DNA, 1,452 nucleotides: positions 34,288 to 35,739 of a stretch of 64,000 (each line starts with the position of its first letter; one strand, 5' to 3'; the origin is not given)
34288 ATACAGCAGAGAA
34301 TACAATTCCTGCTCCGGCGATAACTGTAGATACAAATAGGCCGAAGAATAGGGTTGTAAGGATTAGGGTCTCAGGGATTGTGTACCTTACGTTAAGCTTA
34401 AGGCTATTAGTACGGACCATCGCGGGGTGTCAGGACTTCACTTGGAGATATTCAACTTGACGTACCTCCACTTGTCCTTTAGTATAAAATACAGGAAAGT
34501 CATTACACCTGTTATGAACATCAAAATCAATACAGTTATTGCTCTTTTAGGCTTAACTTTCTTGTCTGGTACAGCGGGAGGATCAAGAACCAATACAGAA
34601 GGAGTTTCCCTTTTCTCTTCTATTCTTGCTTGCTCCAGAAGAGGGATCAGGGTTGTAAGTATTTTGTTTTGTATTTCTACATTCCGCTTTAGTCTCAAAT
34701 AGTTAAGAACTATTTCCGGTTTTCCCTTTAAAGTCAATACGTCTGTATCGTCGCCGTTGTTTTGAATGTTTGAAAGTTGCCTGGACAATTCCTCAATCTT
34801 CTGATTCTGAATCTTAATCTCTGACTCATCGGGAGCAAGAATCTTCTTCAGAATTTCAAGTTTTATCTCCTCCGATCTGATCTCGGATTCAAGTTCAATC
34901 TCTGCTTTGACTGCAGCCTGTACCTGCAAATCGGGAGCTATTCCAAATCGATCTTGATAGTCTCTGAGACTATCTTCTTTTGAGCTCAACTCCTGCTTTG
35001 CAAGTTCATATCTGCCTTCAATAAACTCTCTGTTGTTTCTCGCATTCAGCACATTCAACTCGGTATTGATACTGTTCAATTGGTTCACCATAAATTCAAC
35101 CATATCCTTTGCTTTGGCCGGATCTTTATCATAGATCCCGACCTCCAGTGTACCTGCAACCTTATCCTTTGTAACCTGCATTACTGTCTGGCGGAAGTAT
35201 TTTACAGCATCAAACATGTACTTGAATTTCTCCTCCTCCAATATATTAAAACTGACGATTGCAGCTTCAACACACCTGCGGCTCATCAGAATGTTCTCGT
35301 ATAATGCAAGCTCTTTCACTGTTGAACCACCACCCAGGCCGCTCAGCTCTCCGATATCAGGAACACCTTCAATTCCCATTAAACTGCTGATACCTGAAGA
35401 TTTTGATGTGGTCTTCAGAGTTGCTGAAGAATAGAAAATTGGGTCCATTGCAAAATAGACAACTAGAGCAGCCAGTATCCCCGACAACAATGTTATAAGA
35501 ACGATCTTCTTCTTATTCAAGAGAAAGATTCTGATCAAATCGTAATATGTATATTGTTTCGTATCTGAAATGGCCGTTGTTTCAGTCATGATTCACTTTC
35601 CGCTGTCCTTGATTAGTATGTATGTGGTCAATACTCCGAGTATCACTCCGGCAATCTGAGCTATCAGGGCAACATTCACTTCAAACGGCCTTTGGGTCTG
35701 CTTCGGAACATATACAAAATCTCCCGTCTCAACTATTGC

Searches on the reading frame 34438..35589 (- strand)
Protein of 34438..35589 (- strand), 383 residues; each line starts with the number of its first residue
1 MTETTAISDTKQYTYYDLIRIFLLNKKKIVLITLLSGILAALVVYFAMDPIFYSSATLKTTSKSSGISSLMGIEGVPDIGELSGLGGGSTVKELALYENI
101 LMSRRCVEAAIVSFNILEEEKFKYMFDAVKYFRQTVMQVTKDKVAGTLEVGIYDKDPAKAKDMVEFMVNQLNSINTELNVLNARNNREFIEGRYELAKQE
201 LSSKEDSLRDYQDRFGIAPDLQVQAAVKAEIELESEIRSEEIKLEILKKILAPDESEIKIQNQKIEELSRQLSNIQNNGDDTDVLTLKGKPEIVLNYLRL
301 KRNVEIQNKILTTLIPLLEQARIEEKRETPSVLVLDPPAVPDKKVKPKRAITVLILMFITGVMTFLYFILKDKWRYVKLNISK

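Call 61: search_protein_families(library=pfam, proteins=[window:34438-35589:-], max_evalue=0.00001)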
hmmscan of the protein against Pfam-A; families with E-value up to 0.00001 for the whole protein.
window:34438-35589:- (383 aa): 2 families
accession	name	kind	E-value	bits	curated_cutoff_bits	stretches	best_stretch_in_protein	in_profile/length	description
PF13807.11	GNVR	-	4.4e-10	39.8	27.7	1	296-371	5-80/82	G-rich domain on putative tyrosine kinase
PF02706.20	Wzz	-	1.2e-06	29.2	25.5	0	17-111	7-88/91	Chain length determinant protein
